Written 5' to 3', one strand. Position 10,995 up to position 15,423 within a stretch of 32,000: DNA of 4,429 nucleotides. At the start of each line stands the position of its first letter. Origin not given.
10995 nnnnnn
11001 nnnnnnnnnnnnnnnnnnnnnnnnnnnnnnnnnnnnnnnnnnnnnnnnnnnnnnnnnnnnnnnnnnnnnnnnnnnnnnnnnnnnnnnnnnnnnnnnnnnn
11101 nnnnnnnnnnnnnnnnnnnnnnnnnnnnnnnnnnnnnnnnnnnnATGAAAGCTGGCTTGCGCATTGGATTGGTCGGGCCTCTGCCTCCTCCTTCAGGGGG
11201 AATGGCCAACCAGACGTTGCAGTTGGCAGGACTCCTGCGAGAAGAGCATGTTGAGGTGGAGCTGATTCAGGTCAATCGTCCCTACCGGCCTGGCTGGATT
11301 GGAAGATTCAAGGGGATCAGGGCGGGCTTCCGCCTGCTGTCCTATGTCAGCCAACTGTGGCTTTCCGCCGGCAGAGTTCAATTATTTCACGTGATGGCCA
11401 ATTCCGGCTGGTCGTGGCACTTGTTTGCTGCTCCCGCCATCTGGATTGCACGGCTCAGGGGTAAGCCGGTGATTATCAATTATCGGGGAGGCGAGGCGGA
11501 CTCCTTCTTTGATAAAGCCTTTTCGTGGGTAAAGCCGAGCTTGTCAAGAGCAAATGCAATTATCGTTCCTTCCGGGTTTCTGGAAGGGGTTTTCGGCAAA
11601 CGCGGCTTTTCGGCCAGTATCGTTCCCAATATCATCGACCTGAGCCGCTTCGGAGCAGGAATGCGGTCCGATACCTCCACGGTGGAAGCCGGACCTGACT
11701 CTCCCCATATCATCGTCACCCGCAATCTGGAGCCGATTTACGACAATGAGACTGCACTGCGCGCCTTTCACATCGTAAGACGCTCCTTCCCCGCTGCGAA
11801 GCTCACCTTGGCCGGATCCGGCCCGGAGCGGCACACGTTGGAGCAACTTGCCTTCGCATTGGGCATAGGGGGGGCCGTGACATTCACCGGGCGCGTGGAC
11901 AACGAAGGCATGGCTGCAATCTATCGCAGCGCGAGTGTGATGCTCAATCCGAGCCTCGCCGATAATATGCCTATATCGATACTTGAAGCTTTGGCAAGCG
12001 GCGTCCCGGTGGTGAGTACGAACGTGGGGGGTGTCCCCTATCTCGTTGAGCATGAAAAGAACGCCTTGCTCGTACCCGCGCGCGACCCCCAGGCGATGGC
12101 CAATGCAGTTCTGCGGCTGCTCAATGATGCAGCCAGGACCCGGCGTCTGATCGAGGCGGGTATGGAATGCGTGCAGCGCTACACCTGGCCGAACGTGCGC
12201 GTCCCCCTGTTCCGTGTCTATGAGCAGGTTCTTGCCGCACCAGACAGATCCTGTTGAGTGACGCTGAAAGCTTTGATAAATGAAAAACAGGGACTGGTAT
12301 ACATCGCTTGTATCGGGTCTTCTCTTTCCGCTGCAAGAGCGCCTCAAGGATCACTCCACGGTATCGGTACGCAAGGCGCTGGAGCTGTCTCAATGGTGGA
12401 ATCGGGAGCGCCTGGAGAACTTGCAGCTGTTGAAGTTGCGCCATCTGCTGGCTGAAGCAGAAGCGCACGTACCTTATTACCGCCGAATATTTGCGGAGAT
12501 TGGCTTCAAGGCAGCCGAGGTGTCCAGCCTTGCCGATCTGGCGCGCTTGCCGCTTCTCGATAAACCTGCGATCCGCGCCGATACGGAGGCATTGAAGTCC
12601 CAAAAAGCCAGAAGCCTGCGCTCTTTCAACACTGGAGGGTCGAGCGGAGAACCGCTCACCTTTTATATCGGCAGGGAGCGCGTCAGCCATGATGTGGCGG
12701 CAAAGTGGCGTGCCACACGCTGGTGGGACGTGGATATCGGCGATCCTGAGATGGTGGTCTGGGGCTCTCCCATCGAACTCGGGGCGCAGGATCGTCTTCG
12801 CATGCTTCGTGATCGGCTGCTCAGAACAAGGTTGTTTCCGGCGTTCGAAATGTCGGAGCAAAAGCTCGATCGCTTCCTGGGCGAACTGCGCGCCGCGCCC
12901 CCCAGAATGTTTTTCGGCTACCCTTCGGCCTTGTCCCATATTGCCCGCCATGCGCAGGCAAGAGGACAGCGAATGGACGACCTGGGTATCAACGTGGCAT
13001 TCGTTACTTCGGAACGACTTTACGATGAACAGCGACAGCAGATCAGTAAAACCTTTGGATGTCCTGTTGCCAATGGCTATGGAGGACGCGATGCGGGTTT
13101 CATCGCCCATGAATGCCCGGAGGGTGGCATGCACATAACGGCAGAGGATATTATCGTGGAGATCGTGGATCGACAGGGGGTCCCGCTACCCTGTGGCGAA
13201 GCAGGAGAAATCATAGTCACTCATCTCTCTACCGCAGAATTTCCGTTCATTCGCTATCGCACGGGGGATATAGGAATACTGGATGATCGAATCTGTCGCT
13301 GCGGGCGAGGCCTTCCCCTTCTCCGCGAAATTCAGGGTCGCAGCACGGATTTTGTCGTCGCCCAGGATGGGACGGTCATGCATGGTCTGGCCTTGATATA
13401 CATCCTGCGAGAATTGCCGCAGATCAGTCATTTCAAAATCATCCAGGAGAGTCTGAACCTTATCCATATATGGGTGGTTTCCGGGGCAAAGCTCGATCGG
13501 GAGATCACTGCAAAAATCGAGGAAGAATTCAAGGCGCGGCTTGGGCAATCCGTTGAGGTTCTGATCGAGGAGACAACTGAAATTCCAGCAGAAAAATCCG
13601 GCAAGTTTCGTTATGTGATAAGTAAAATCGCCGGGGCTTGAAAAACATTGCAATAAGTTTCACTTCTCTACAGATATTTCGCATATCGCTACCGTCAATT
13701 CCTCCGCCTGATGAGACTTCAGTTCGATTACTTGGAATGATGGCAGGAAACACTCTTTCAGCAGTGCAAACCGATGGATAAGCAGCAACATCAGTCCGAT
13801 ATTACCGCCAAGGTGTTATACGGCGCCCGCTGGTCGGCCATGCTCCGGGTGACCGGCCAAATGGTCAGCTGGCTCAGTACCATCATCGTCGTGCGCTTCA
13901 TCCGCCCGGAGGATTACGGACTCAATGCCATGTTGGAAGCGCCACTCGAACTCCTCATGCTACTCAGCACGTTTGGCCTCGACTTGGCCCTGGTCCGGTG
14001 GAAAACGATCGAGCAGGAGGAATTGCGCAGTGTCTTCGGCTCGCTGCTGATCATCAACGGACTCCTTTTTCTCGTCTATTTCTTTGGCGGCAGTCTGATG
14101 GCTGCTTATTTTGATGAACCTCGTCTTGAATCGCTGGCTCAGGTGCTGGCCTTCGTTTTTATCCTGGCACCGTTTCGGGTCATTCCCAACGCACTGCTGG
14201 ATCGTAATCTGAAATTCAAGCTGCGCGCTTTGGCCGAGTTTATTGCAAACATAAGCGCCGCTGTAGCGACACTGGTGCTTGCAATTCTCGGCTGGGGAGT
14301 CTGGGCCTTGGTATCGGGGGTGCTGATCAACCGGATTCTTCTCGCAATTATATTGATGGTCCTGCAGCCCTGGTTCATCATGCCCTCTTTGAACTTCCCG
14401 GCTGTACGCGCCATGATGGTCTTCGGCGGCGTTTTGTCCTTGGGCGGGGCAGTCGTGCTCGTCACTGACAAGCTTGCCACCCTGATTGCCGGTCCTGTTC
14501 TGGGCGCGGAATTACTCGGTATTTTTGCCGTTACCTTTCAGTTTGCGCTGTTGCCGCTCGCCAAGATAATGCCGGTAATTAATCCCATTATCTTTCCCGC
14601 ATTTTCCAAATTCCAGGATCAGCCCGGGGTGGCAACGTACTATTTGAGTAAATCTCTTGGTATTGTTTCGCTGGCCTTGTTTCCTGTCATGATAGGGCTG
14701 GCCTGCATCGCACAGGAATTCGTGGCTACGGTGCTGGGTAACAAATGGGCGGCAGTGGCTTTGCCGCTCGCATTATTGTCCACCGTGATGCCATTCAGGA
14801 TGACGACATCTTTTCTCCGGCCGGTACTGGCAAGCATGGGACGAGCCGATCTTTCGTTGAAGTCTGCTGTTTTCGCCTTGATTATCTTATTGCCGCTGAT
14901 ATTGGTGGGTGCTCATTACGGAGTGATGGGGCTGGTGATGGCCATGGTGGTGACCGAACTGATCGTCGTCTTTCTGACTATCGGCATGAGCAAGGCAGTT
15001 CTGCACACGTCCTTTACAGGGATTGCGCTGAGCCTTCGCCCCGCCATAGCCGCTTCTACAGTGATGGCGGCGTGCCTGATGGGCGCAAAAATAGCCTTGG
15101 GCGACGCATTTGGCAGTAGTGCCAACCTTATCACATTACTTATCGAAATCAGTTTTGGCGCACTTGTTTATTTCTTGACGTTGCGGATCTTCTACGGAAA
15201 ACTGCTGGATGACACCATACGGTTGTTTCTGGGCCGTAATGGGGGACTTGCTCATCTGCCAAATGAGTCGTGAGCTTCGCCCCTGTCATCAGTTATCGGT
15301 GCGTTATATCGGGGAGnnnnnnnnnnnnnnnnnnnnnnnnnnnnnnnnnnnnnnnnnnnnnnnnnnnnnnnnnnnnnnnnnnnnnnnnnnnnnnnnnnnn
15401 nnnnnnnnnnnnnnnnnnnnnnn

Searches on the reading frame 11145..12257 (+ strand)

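Call 24: search_protein_families(library=ncbifam, proteins=[window:11145-12257:+], max_evalue=0.00001)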
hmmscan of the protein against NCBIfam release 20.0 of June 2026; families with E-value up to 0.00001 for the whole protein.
window:11145-12257:+ (370 aa): 29 families (the best 25 are shown)
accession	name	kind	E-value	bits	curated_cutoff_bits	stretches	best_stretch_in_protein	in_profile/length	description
TIGR03088.1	stp2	hypoth_equivalog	4.8e-31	108.1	409.05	1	160-363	165-374/374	TIGR03088 family PEP-CTERM/XrtA system glycosyltransferase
TIGR03999.1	thiol_BshA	equivalog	9.3e-29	100.5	273.7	1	158-361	170-372/375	N-acetyl-alpha-D-glucosaminyl L-malate synthase BshA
NF041876.1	EPS_EpsE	equivalog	3.9e-26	92.2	400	1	188-344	216-377/389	exopolysaccharide biosynthesis GT4 family glycosyltransferase EpsE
TIGR04047.1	MSMEG_0565_glyc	hypoth_equivalog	7.4e-24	84.5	259.85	1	133-352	136-364/373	MSMEG_0565 family glycosyltransferase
TIGR04063.1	stp3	hypoth_equivalog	6.8e-23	81.2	442.05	1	152-363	174-396/397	TIGR04063 family PEP-CTERM/XrtA system glycosyltransferase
TIGR03449.1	mycothiol_MshA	equivalog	1.6e-22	80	462.5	1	192-363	226-404/406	D-inositol-3-phosphate glycosyltransferase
NF038229.1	Glyco4_Geo_Pelo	equivalog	1.6e-17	63.6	400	1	185-362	160-336/338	GPMC system family 4 glycosyltransferase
NF038011.1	PelF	equivalog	4.9e-17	62.1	100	1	158-347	283-476/489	GT4 family glycosyltransferase PelF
NF047684.1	TeichurnBiosyTuaC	equivalog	7e-16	58.1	550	1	219-362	249-389/391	teichuronic acid biosynthesis protein TuaC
TIGR02149.1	glgA_Coryne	subfamily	7.6e-14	51.6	302.4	1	248-363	269-391/391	glycogen synthase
TIGR04157.1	glyco_rSAM_CFB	subfamily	1.1e-13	50.9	400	1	192-327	233-365/406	TIGR04157 family glycosyltransferase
TIGR02472.1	sucr_P_syn_N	equivalog_domain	1.3e-12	47.3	576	1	253-349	327-428/439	sucrose-phosphate synthase, putative, glycosyltransferase domain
NF047880.1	glyco_SdgA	exception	5e-12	45.1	800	1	190-348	319-476/488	serine-aspartate repeat adhesin O-glycosyltransferase SdgA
NF053787.1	GlcN_PG_synth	equivalog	9.3e-12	44.4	480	1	251-363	250-360/361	N-acetylglucosaminyl phosphatidylglycerol synthase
TIGR02468.1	sucrsPsyn_pln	equivalog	9.3e-12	43.6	1143.95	1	245-350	550-659/1051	sucrose-phosphate synthase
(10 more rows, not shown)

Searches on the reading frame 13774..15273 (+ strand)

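Call 24: search_protein_families(library=ncbifam, proteins=[window:13774-15273:+], max_evalue=0.00001)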
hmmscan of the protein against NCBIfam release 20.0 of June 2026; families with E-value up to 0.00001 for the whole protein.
window:13774-15273:+ (499 aa): 3 families
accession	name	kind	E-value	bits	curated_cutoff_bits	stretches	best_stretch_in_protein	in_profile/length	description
NF007773.0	PRK10459.1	equivalog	6.6e-59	200.2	273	1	10-488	3-482/492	MOP flippase family protein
NF058658.1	Oglyco_Wzx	exception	2.3e-43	148.9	720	1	11-484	7-474/478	O-glycosylation flippase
NF047674.1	TeichurnBiosyTuaB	equivalog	9e-41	140.4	580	1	8-470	2-466/469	teichuronic acid biosynthesis protein TuaB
